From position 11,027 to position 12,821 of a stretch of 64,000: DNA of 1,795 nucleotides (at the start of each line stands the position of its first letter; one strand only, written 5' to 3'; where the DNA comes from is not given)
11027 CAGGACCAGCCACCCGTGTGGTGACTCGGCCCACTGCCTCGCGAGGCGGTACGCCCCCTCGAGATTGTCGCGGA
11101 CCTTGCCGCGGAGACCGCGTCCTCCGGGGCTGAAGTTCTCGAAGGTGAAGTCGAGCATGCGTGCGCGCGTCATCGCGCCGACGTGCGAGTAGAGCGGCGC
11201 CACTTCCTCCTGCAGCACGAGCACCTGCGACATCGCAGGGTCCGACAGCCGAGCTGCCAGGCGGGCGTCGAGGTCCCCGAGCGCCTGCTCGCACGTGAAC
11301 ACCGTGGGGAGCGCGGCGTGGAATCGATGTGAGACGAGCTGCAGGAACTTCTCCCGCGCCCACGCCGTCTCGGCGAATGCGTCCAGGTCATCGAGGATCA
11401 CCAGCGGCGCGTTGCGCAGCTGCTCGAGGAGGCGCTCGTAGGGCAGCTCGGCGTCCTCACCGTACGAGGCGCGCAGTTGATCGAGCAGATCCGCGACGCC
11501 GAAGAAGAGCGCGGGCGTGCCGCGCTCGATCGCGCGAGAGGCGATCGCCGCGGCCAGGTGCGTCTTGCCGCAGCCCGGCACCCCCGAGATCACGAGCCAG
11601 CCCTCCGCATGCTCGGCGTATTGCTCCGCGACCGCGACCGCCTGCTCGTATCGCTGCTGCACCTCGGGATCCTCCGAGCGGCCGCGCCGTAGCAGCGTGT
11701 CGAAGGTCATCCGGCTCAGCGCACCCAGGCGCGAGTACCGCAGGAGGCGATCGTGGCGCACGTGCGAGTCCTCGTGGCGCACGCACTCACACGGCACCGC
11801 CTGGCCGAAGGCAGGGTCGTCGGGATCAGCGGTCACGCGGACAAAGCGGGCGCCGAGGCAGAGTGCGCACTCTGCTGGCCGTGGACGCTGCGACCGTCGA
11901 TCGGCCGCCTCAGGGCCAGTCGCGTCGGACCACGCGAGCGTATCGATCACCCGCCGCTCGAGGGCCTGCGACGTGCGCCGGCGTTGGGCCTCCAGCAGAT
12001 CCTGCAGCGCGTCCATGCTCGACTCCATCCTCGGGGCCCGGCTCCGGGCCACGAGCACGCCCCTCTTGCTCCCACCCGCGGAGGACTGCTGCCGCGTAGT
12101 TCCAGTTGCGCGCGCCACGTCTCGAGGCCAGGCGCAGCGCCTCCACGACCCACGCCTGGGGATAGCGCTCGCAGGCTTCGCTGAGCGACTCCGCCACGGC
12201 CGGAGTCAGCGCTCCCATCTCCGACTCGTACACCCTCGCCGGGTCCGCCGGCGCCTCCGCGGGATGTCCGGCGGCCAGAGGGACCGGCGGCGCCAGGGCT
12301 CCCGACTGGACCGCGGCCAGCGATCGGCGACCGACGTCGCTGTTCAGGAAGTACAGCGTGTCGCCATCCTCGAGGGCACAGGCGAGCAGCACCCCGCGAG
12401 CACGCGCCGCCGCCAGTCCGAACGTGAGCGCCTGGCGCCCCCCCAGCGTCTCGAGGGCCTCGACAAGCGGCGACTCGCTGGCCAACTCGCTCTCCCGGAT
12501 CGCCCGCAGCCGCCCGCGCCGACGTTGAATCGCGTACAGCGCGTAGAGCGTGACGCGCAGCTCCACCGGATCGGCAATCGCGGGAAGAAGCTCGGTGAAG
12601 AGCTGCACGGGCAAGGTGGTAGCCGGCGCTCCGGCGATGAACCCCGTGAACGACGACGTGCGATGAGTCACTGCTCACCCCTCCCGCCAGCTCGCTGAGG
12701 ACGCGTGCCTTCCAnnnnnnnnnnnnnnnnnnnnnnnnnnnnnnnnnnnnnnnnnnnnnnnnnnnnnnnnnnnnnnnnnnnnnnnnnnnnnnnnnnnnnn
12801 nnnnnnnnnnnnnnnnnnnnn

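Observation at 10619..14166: Firmicute-style helicase-loading module next to dnaB: DnaD-domain protein plus a single ORF with two complete DnaC/DnaI AAA+ domains and a zinc ribbon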

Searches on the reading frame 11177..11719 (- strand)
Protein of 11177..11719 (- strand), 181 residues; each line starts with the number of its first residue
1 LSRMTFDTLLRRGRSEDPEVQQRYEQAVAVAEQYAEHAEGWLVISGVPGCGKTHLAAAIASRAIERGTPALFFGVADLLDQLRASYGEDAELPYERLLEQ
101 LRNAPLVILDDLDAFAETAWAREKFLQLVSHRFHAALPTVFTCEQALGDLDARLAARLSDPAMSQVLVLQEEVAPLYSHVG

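Call 55: search_solved_structures(query=window:11177-11719:-, max_evalue=0.001, show_alignments=5)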
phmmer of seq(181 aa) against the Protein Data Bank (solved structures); distinct sequences matched with E-value up to 0.001: 57.
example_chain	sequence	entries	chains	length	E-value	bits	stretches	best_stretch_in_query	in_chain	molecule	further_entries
6qel_G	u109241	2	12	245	2.2e-13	53.6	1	26-160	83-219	DNA replication protein dnaC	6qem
3ec2_A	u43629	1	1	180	1e-11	48.1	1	38-167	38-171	DNA replication protein DnaC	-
3ecc_A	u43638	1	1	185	1e-11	48.1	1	38-168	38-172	DNA replication protein DnaC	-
2w58_A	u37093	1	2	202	5.7e-11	45.7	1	40-147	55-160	PRIMOSOME COMPONENT (HELICASE LOADER)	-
2qgz_A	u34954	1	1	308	9.8e-11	45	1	27-156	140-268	Putative primosome component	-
4m4w_J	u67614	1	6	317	1.1e-09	41.6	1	17-144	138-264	Primosomal protein DnaI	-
5bq5_A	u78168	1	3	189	1.3e-08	38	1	33-151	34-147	Insertion sequence IS5376 putative ATP-binding protein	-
8q3w_A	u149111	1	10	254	2.6e-08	37.1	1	33-151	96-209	Insertion sequence IS5376 putative ATP-binding protein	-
8q4d_E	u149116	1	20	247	4.2e-08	36.4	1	33-151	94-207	Insertion sequence IS5376 putative ATP-binding protein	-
5he8_A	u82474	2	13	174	7.8e-07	32.3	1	36-158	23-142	Helicase loader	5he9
9bji_A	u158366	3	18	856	1.5e-06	31.3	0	42-118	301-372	Nuclear valosin-containing protein-like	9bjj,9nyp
7wub_D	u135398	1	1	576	5.4e-06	29.5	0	42-132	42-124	Transitional endoplasmic reticulum ATPase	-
7wub_C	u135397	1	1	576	5.4e-06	29.5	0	42-132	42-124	Transitional endoplasmic reticulum ATPase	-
6mck_A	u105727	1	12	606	6.4e-06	29.3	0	42-132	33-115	Transitional endoplasmic reticulum ATPase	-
8rs9_A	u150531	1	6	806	9.7e-06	28.7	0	42-132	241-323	Transitional endoplasmic reticulum ATPase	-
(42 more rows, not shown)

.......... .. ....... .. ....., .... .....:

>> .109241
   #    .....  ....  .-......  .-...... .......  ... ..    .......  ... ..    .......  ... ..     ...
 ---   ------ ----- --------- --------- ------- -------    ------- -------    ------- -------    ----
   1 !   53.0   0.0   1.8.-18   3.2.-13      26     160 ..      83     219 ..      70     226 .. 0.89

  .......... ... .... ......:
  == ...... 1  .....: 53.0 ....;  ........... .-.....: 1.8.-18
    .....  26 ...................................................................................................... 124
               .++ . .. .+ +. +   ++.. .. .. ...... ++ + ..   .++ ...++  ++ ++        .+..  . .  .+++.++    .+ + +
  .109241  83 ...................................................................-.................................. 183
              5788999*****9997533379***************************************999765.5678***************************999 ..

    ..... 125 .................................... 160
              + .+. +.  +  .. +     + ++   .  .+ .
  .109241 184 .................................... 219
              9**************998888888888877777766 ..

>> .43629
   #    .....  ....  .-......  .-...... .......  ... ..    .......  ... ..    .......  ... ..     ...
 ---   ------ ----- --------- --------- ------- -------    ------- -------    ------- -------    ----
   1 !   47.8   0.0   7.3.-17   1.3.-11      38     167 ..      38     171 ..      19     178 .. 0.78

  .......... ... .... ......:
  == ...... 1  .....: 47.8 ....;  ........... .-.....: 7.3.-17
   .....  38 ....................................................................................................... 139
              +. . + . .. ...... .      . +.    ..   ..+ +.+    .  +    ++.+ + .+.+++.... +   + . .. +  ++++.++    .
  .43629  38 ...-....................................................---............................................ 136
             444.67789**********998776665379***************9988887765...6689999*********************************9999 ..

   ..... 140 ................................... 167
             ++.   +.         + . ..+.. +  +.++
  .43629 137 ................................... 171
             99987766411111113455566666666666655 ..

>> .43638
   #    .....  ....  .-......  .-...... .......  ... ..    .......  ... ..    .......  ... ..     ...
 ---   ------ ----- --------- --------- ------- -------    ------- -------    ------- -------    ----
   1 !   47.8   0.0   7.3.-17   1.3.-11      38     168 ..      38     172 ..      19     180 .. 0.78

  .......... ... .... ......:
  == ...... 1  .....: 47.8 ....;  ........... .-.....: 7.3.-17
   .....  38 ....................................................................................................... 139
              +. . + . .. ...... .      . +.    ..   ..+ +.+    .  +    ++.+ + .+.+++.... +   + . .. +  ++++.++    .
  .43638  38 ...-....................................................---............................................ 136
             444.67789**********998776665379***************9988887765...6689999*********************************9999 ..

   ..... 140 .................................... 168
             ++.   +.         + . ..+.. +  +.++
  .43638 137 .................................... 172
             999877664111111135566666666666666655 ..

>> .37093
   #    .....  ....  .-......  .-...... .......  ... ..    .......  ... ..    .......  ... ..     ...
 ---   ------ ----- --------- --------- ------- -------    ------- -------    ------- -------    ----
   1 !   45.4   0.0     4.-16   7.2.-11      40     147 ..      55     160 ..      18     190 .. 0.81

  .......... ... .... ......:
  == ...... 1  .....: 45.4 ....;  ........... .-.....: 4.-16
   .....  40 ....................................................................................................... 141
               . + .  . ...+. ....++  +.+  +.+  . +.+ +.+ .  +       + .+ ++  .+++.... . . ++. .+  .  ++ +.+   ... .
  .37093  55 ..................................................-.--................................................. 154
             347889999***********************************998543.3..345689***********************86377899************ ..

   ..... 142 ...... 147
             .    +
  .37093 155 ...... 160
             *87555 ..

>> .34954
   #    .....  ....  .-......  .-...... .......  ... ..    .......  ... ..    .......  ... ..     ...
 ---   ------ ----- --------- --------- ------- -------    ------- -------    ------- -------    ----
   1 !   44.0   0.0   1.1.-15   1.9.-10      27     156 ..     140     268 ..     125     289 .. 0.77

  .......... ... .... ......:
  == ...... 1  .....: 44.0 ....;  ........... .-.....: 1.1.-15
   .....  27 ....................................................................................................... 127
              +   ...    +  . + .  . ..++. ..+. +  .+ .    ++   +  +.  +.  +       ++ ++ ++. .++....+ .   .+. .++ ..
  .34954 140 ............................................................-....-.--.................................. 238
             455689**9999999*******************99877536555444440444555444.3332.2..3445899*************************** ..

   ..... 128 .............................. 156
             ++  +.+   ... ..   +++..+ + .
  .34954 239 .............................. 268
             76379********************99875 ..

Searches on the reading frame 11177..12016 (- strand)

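Call 73: search_protein_families(library=ncbifam, proteins=[window:11177-12016:-], max_evalue=0.00001)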
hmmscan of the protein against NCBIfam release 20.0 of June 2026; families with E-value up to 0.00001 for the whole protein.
seq(280 aa): 13 families
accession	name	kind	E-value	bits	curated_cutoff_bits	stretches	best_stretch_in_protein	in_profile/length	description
NF005992.0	PRK08116.1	subfamily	3e-28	98.7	189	1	74-259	41-235/269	hypothetical protein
NF038214.1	IS21_help_AAA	equivalog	1.2e-19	70.9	200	1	116-250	70-198/232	IS21-like element helper ATPase IstB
NF005931.1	PRK07952.1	equivalog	7.5e-17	61.7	357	1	115-259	72-220/246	replicative helicase loader DnaC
NF006505.0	PRK08939.1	equivalog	5.5e-15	55.4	228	1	102-255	119-271/306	primosomal protein DnaI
NF005304.0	PRK06835.1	equivalog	1.3e-14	54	215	1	116-258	162-302/330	ATP-binding protein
NF005378.0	PRK06921.1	subfamily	3e-14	52.8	207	1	74-271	55-254/266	hypothetical protein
NF009043.0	PRK12377.1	subfamily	1e-12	48.2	389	1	116-236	80-197/248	ATP-binding protein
NF006038.0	PRK08181.1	subfamily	1.5e-11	44.1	317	1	123-263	93-224/271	transposase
NF005098.0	PRK06526.1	subfamily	1.2e-10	41.2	296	1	141-272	112-239/266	transposase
TIGR03420.1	DnaA_homol_Hda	equivalog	2.6e-10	40.2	194.8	1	122-267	21-158/226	DnaA regulatory inactivator Hda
TIGR00362.1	DnaA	equivalog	3.3e-10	39.6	343.9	1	120-258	120-259/437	chromosomal replication initiator protein DnaA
NF001154.0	PRK00149.3-3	equivalog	2.3e-08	33.5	410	1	125-258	134-274/462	chromosomal replication initiator protein DnaA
NF006616.1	PRK09183.1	subfamily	3.9e-08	32.9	300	1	136-254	99-213/253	IS21-like element helper ATPase IstB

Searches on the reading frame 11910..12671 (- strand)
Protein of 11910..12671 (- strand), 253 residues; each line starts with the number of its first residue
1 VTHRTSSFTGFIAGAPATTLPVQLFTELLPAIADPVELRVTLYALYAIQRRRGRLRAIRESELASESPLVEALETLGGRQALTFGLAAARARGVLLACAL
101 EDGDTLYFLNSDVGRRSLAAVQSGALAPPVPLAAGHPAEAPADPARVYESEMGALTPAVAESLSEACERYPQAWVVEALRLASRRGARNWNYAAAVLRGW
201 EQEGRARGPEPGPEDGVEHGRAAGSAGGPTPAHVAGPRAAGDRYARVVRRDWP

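Call 3: search_protein_families(library=pfam, proteins=[window:11910-12671:-], max_evalue=0.01)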
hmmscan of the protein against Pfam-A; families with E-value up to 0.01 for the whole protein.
window:11910-12671:- (253 aa): 1 family
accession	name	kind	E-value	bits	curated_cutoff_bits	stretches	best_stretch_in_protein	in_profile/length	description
PF07261.16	DnaB_2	-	3.1e-08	33.7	22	1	147-204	3-63/74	Replication initiation and membrane attachment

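Call 4: search_protein_families(library=ncbifam, proteins=[window:11910-12671:-], max_evalue=0.01)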
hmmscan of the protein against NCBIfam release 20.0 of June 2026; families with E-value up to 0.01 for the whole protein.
window:11910-12671:- (253 aa): 1 family
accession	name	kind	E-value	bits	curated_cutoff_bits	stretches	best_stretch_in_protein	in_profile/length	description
TIGR01446.1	DnaD_dom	domain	3.8e-08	33.4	24.95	1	146-204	3-64/73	DnaD domain protein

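Call 38: find_homologous_proteins(query=window:11910-12671:-, max_evalue=0.001)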
Query window:11910-12671:- (253 aa): 74 proteins with E <= 0.001 among 8000 candidates.
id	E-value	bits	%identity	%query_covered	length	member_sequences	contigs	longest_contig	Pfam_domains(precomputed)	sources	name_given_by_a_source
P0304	5.1e-158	542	100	100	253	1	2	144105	PF07261.17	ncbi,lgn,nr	ncbi:MAG: DnaD domain protein [Dehalococcoidia bacterium]|nr:DnaD domain protein [Dehalococcoidia ba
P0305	3.6e-118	412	81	98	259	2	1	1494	PF07261.17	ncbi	-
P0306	1.3e-111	390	74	100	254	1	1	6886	PF07261.17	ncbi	-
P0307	1.0e-110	387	73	100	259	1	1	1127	PF07261.17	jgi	jgi:DnaD/phage-associated family protein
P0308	8.3e-110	384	75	98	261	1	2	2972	PF07261.17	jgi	jgi:DnaD/phage-associated family protein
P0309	2.5e-109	383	74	98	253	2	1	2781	PF07261.17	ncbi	-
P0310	2.9e-109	383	74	97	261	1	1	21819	PF07261.17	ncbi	ncbi:MAG: DnaD domain protein [Dehalococcoidia bacterium]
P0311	1.1e-107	377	74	97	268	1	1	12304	PF07261.17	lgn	-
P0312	1.3e-104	367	72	100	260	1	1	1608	PF07261.17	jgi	jgi:DnaD/phage-associated family protein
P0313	6.7e-101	355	72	93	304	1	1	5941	PF07261.17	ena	-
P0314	1.0e-100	355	71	93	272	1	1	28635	PF07261.17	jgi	jgi:DnaD/phage-associated family protein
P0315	1.0e-98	348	70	93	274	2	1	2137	PF07261.17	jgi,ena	-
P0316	2.8e-98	347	69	93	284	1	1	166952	PF07261.17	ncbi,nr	ncbi:MAG: DnaD domain protein [Dehalococcoidia bacterium]|nr:DnaD domain protein [Dehalococcoidia ba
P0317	1.3e-97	344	70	92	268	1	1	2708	PF07261.17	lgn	-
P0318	2.3e-95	337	73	92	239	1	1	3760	PF07261.17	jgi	jgi:DnaD/phage-associated family protein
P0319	3.1e-67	245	55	98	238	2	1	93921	PF07261.17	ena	-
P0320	1.0e-64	237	56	96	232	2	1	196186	PF07261.17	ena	-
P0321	1.2e-64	236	56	97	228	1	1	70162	PF07261.17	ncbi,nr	ncbi:MAG: DnaD domain protein [Dehalococcoidia bacterium]|nr:DnaD domain protein [Dehalococcoidia ba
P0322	1.5e-64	236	54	100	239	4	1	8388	PF07261.17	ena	-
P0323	3.4e-64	235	55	97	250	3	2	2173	PF07261.17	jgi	jgi:DnaD/phage-associated family protein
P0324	4.0e-64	235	56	96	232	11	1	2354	PF07261.17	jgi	jgi:DnaD/phage-associated family protein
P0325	5.3e-64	234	58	81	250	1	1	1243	PF07261.17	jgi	-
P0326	1.1e-63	233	52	97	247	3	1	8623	PF07261.17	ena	-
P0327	1.9e-63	232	55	97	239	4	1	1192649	PF07261.17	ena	-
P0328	2.2e-63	232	54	98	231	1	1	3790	PF07261.17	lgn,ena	-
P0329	1.1e-62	230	52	97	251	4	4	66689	PF07261.17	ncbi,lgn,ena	-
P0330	1.8e-62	229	57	81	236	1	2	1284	PF07261.17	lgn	-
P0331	2.6e-62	229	59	78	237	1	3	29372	PF07261.17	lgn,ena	-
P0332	6.3e-60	221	54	84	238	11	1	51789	PF07261.17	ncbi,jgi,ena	ncbi:MAG: DnaD domain protein [Dehalococcoidia bacterium]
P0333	6.5e-60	221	56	78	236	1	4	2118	PF07261.17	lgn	-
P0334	5.5e-59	218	56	79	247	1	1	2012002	PF07261.17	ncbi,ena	-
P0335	1.2e-57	214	56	79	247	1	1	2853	PF07261.17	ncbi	-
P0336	4.1e-56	208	57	75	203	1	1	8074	PF07261.17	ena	-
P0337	7.6e-56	208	57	79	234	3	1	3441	PF07261.17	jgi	-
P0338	1.2e-55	207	50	96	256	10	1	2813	PF07261.17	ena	-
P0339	1.2e-55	207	56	75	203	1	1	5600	PF07261.17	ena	-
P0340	5.5e-55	205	56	78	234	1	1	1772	PF07261.17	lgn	-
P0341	1.1e-54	204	52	96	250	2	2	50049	PF07261.17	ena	-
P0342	3.4e-54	202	54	81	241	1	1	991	PF07261.17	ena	-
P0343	1.4e-53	200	52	85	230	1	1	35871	PF07261.17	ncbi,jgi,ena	ncbi:MAG: DnaD domain protein [Dehalococcoidia bacterium]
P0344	2.1e-53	200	53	79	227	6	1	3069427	PF07261.17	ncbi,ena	-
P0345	1.5e-52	197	53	79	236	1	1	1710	PF07261.17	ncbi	-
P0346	2.7e-52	196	55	78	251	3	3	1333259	PF07261.17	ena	-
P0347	4.5e-52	195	48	98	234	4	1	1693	PF07261.17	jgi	jgi:DNA replication protein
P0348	2.6e-51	193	52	85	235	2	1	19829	PF07261.17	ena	-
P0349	1.1e-50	191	48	97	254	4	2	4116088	PF07261.17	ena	-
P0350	1.3e-50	190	51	85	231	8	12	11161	PF07261.17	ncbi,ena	-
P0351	2.8e-50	189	54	79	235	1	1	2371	PF07261.17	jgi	jgi:DNA replication protein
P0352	5.3e-50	188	51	81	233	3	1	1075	PF07261.17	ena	-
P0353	1.2e-49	187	51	79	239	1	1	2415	PF07261.17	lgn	-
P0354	1.1e-48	184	51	85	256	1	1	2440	PF07261.17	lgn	-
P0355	2.8e-48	183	49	82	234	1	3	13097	PF07261.17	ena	-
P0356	3.1e-47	179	52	80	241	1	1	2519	PF07261.17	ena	-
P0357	3.9e-47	179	52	82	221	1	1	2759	PF07261.17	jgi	jgi:DnaD/phage-associated family protein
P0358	3.0e-46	176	53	79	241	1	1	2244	PF07261.17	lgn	-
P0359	6.2e-46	175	48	81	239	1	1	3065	PF07261.17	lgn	-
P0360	6.5e-46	175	49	82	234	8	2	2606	PF07261.17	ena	-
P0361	5.4e-45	172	48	91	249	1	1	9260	PF07261.17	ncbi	ncbi:MAG: DnaD domain protein, partial [Dehalococcoidia bacterium]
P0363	3.8e-34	137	43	97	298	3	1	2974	PF07261.17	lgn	-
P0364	5.1e-33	133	42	81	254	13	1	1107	PF07261.17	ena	-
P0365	5.3e-33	133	42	81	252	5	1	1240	PF07261.17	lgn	-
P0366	6.1e-33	133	42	79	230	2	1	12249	PF07261.17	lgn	-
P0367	4.1e-32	130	44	97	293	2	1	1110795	PF07261.17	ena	-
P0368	1.2e-31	128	40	79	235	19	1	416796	PF07261.17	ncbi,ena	-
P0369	1.6e-30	125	39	81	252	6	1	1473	PF07261.17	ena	-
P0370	5.1e-30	123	40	81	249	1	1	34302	PF07261.17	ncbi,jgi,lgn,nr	ncbi:MAG: DnaD domain protein [Dehalococcoidia bacterium]|jgi:DnaD/phage-associated family protein|n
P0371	1.4e-28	118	37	78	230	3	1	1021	PF07261.17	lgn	-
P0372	8.0e-26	109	34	78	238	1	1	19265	PF07261.17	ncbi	-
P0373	1.0e-25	109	35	79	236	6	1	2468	PF07261.17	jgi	-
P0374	1.2e-25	109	34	79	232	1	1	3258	PF07261.17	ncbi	ncbi:MAG: DnaD domain protein [Chloroflexota bacterium]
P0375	1.4e-25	108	33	81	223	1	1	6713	PF07261.17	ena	-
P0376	4.3e-25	107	36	83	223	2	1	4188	PF07261.17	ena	-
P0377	1.1e-23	102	36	85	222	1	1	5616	PF07261.17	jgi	jgi:DNA replication protein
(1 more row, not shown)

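Call 45: predict_structure(alignment_id=A2)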
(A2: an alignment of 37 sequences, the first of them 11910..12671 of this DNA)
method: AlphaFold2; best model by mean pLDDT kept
length: 253 residues; sequences in the alignment: 37
mean_pLDDT: 82.7   pTM: 0.56
mean pLDDT of the five models: 82.7, 81.9, 81.5, 80.4, 79.2
residues with pLDDT >= 90: 162; 70-90: 30; 50-70: 23; < 50: 38
segments of 3 or more residues with pLDDT < 50: 1-4, 209-211, 214-239, 251-253
pLDDT, mean of each block of 10 residues (from residue 1): 59 79 90 97 95 93 95 96 98 97 97 97 95 61 92 95 97 94 93 95 71 47 41 44 62 43
secondary structure, 60 per line:
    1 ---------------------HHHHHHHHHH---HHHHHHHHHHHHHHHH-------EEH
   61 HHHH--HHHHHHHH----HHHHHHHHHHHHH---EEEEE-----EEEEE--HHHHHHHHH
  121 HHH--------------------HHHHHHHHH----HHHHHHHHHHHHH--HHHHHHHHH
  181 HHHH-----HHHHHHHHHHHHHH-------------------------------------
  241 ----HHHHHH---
elements in order: H22-31 H35-50 H60-64 H67-74 H79-91 E95-99 E105-109 H112-123 H144-152 H157-169 H172-184 H190-203 H245-250

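Call 47: fold_search(model_id=the predicted structure, library=pdb)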
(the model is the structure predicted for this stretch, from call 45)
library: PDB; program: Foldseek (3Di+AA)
matches with E <= 10: 1064; with E <= 0.001: 0
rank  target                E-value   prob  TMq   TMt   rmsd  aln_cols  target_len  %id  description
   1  9a5c_B                1.6e-03  1.00  0.25  0.27  19.5       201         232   17  Integrative model of GLPD-DNAD by crosslinking MS and deep learning (released 2024-09-18)
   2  6aht_B                1.9e-02  0.99  0.24  0.49  10.9       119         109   14  Plasmid partitioning protein TubR from Bacillus cereus (released 2019-06-26)
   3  3m8f_B                2.0e-02  0.99  0.23  0.50  10.9       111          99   14  Protein structure of type III plasmid segregation TubR mutant (released 2010-07-07)
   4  8ffz_B                2.6e-02  0.63  0.21  0.07  27.6       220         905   12  TFIIIA-TFIIIC-Brf1-TBP complex bound to 5S rRNA gene (released 2023-06-21)
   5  9gm7_D                3.4e-02  0.75  0.26  0.23  17.4       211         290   12  MukBEF in a nucleotide-bound state with open neck gate (monomer) (released 2025-03-26)
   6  3jth_B                4.6e-02  0.99  0.22  0.54   9.7        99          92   18  Crystal structure of a transcriptional regulator HlyU from Vibrio vulnificus CMCP6 (released 2010-03-16)
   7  5z7b_B                4.6e-02  0.51  0.21  0.26  18.7       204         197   16  Crystal structure of the VanR transcription factor in complex with vanillate (released 2018-08-29)
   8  8ylg_A                5.4e-02  0.92  0.22  0.32  11.2       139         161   15  Crystal structure of Burkholderia thailandensis MftR in complex with operator DNA (released 2024-11-13)
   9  9gm7_C                5.4e-02  0.63  0.26  0.16  17.1       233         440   12  MukBEF in a nucleotide-bound state with open neck gate (monomer) (released 2025-03-26)
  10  2w57_A                5.7e-02  0.99  0.24  0.43   4.8        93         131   16  Crystal structure of the Vibrio cholerae ferric uptake regulator (Fur) reveals structural rearrangement of the DNA-bin (released 2009-01-20)
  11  6pcp_A                5.7e-02  0.89  0.22  0.36  12.6       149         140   14  Mechanism for regulation of DNA binding of Bordetella bronchiseptica BpsR by 6-hydroxynicotinic acid (released 2019-11-06)
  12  6jmi_A                6.0e-02  0.97  0.23  0.53  12.3       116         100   21  Crystal structure of M.tuberculosis Rv0081 (released 2019-04-10)
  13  3m8f_A                6.0e-02  0.94  0.23  0.50  10.9       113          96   12  Protein structure of type III plasmid segregation TubR mutant (released 2010-07-07)
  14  6qfd_A                6.4e-02  0.98  0.22  0.43  10.0        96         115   12  The complex structure of hsRosR-S4 (vng0258/RosR-S4) (released 2019-07-10)
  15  4omz_B                6.4e-02  0.95  0.23  0.50  11.2       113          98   18  Crystal Structure of NolR from Sinorhizobium fredii (released 2014-04-16)
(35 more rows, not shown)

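Call 51: search_protein_families(library=phrogs, proteins=[window:11910-12671:-], max_evalue=0.001)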
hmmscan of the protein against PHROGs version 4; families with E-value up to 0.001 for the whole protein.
window:11910-12671:- (253 aa): 3 families
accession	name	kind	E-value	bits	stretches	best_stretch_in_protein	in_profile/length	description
phrog_186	-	DNA, RNA and nucleotide metabolism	4.9e-08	34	1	146-204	175-234/308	DnaD-like helicase loader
phrog_2562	-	DNA, RNA and nucleotide metabolism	3.5e-05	24.6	1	146-209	196-260/290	replication initiation protein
phrog_6251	-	DNA, RNA and nucleotide metabolism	0.0005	20.6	1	143-203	194-255/284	replisome organizer DnaA-like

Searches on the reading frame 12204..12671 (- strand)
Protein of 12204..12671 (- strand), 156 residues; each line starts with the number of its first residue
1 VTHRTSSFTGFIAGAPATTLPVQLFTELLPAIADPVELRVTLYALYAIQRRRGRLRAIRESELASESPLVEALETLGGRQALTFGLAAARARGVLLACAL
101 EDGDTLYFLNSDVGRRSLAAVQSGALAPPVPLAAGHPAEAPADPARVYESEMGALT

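Call 37: search_protein_families(library=pfam, proteins=[window:12204-12671:-], max_evalue=10)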
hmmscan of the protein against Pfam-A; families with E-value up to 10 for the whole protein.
seq(156 aa): 0 families
